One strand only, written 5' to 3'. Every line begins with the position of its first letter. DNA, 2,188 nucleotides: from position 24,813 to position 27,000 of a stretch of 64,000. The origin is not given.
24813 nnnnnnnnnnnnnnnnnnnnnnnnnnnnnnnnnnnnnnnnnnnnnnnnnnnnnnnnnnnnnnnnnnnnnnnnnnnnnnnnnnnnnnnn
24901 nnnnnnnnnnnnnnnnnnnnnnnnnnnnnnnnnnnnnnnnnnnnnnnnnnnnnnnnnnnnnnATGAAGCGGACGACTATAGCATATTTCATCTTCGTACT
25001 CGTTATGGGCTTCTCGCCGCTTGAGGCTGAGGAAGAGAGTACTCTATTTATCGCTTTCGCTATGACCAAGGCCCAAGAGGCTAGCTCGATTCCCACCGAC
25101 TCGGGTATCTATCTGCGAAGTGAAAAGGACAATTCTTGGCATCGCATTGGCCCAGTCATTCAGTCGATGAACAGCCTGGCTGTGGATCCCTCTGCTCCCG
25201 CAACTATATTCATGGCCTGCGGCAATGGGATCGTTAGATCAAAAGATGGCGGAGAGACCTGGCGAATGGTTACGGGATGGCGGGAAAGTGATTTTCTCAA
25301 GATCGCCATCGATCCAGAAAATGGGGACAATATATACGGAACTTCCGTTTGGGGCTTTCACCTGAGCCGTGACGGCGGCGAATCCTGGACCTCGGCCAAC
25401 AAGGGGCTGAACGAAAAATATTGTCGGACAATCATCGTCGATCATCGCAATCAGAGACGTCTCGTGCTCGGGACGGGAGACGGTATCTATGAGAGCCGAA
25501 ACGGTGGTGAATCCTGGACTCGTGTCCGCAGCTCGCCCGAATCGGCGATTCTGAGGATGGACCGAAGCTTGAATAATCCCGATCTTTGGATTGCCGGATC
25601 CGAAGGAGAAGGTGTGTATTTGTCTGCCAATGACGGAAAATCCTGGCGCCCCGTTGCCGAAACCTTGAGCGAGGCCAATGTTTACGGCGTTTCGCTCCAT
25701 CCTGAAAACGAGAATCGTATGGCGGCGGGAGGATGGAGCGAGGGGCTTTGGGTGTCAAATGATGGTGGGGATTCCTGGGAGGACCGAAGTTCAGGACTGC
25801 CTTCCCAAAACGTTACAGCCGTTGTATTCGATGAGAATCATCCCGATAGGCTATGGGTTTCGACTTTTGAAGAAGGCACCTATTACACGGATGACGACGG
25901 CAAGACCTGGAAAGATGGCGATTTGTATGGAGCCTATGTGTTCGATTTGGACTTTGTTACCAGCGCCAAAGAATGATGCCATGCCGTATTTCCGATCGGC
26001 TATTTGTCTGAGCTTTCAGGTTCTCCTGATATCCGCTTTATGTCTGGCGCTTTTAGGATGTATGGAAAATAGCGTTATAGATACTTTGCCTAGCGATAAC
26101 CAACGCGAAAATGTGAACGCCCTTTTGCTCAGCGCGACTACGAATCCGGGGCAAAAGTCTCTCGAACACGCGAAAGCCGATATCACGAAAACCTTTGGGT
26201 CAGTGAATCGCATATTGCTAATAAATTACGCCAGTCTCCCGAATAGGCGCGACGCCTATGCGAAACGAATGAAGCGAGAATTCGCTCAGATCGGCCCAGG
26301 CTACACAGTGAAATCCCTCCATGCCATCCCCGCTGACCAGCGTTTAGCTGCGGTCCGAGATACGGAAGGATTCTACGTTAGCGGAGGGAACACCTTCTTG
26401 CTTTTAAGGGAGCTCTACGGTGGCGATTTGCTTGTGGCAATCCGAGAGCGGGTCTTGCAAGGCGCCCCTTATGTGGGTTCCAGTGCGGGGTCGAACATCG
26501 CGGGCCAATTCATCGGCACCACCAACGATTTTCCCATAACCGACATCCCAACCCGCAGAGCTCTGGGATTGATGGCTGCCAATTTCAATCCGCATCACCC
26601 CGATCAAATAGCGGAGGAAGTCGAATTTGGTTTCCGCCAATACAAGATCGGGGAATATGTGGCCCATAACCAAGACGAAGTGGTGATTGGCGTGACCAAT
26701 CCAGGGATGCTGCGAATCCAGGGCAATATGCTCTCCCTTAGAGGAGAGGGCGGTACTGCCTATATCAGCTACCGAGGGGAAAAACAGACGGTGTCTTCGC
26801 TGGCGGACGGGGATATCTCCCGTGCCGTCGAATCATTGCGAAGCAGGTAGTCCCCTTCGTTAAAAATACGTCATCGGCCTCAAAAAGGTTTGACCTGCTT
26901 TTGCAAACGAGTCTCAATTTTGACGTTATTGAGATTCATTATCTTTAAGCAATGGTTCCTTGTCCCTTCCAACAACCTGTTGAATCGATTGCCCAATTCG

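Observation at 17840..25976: Mirrored pair of unknown RGDTENH enzymes, each coupled to its own BNR propeller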

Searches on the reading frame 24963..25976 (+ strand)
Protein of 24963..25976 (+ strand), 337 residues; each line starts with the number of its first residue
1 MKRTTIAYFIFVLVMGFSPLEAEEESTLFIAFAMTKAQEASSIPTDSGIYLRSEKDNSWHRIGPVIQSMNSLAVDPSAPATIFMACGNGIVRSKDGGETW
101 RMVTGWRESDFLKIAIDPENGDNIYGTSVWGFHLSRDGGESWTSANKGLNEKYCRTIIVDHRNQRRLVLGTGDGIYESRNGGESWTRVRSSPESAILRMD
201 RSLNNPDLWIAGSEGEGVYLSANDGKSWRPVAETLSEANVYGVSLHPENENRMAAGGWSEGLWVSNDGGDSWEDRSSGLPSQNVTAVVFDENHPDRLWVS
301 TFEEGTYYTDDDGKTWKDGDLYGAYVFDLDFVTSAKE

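Call 4: search_protein_families(library=pfam, proteins=[window:24963-25976:+], max_evalue=0.1)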
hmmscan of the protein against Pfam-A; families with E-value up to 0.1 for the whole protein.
window:24963-25976:+ (337 aa): 5 families
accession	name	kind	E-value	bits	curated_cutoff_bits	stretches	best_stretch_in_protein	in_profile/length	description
PF15902.12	Sortilin-Vps10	-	3.5e-23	82.5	33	2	218-318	3-111/446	Sortilin, neurotensin receptor 3,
PF02012.26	BNR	-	9.2e-13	46.6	27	0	307-317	1-11/12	BNR/Asp-box repeat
PF14870.12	PSII_BNR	-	3.3e-11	43.4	27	2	132-191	40-100/303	Photosynthesis system II assembly factor YCF48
PF24316.1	Tli3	-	0.0069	17.2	27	0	84-103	80-99/129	T6SS Tli3 immunity protein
PF13859.12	BNR_3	-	0.012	15.4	27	0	129-187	150-212/308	BNR repeat-like domain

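Call 9: search_protein_families(library=ncbifam, proteins=[window:24963-25976:+], max_evalue=0.1)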
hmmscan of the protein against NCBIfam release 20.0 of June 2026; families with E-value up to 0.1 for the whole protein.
window:24963-25976:+ (337 aa): 3 families
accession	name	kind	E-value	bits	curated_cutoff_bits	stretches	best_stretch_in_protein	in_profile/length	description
NF045728.1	glycosyl_F510_1955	equivalog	4.9e-40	137.4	175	3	108-253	92-234/246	F510_1955 family glycosylhydrolase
NF010237.0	PRK13684.1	equivalog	1.3e-10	40.9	326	3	124-189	61-125/334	photosynthesis system II assembly factor Ycf48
NF052228.1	T9SS_PorZ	equivalog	2.4e-05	23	260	0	281-315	587-619/757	type IX secretion system anionic LPS delivery protein PorZ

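Call 60: predict_structure(alignment_id=A4)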
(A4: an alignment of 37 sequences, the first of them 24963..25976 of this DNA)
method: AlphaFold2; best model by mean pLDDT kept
length: 337 residues; sequences in the alignment: 37
mean_pLDDT: 91.9   pTM: 0.87
mean pLDDT of the five models: 91.9, 91.6, 91.5, 90.5, 90.1
residues with pLDDT >= 90: 273; 70-90: 38; 50-70: 24; < 50: 2
segments of 3 or more residues with pLDDT < 50: none
pLDDT, mean of each block of 10 residues (from residue 1): 66 67 83 74 73 91 89 94 95 95 92 96 97 97 97 97 95 98 97 97 96 98 97 98 97 98 98 98 98 96 95 96 92 72
secondary structure, 60 per line:
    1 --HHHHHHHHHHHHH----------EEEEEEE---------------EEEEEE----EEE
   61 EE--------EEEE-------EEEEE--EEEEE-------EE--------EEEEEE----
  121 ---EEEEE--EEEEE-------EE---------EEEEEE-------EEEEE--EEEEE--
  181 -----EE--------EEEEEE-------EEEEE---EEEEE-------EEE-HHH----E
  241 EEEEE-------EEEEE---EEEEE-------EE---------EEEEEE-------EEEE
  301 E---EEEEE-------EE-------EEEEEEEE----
elements in order: H3-15 E26-32 E48-53 E58-62 E71-74 E82-86 E89-93 E111-116 E124-128 E131-135 E154-159 E167-171 E174-178 E196-201 E209-213 E217-221 E229-231 E240-245 E253-257 E261-265 E284-289 E297-301 E305-309 E326-333

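Call 62: fold_search(model_id=the predicted structure, library=pdb)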
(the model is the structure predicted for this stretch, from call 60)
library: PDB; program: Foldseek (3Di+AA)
matches with E <= 10: 1912; with E <= 0.001: 1636
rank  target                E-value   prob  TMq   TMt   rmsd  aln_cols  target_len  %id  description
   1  3b7f                  1.4e-14  1.00  0.72  0.67   4.2       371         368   16  Crystal structure of a putative glycosyl hydrolase with bnr repeats (reut_b4987) from ralstonia eutropha jmp134 at 2.20  (released 2007-11-13)
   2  6p2l_A                1.0e-13  1.00  0.68  0.35   4.1       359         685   19  Crystal structure of Niastella koreensis GH74 (NkGH74) enzyme (released 2019-07-31)
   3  2cn3_A                1.6e-13  1.00  0.65  0.32   5.7       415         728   17  Crystal Structures of Clostridium thermocellum Xyloglucanase (released 2006-05-22)
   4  7kn8_B                1.9e-13  1.00  0.67  0.34   5.8       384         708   15  Crystal structure of the GH74 xyloglucanase from Xanthomonas campestris (Xcc1752) (released 2021-05-26)
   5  6p2m_A                2.6e-13  1.00  0.66  0.33   4.6       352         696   17  Crystal structure of the Caldicellulosiruptor lactoaceticus GH74 (ClGH74a) enzyme in complex with LLG xyloglucan (released 2019-07-31)
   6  2cn2_A                3.4e-13  1.00  0.64  0.32   5.3       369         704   16  Crystal Structures of Clostridium thermocellum Xyloglucanase (released 2006-05-22)
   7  6mgj_A                4.0e-13  1.00  0.63  0.30   5.2       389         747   18  Crystal structure of the catalytic domain from GH74 enzyme PoGH74 from Paenibacillus odorifer, apoenzyme (released 2019-01-23)
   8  6mgl_A                4.2e-13  1.00  0.64  0.31   5.7       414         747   17  Crystal structure of the catalytic domain from GH74 enzyme PoGH74 from Paenibacillus odorifer, D60A mutant in complex  (released 2019-01-23)
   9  5fkq_A                4.4e-13  1.00  0.67  0.33   4.9       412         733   17  Unraveling the first step of xyloglucan degradation by the soil saprophyte Cellvibrio japonicus through the functional (released 2015-11-04)
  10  6p2n                  4.9e-13  1.00  0.63  0.31   4.9       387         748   17  Crystal structure of Paenibacillus graminis GH74 (PgGH74) (released 2019-07-31)
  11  6p2k_A                5.2e-13  1.00  0.64  0.29   3.6       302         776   18  Crystal structure of AFV00434, an ancestral GH74 enzyme (released 2019-07-31)
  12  6fhp_A                5.2e-13  1.00  0.58  0.58   6.2       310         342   17  DAIP in complex with a C-terminal fragment of thermolysin (released 2018-09-12)
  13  5fzp_B                6.4e-13  1.00  0.58  0.57   4.8       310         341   19  Structure of the dispase autolysis inducing protein from Streptomyces mobaraensis (released 2016-08-10)
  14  7kn8_A                6.7e-13  1.00  0.67  0.33   5.8       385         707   15  Crystal structure of the GH74 xyloglucanase from Xanthomonas campestris (Xcc1752) (released 2021-05-26)
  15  6p2k_B                7.1e-13  1.00  0.62  0.29   7.0       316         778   17  Crystal structure of AFV00434, an ancestral GH74 enzyme (released 2019-07-31)
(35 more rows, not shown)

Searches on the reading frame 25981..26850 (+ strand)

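Call 14: search_protein_families(library=pfam, proteins=[window:25981-26850:+], max_evalue=0.001)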
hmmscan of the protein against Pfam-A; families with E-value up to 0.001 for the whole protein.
window:25981-26850:+ (289 aa): 1 family
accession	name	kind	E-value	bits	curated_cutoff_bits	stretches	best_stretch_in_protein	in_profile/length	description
PF03575.23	Peptidase_S51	-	3.6e-36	125.2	23.9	1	48-252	2-204/206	Peptidase family S51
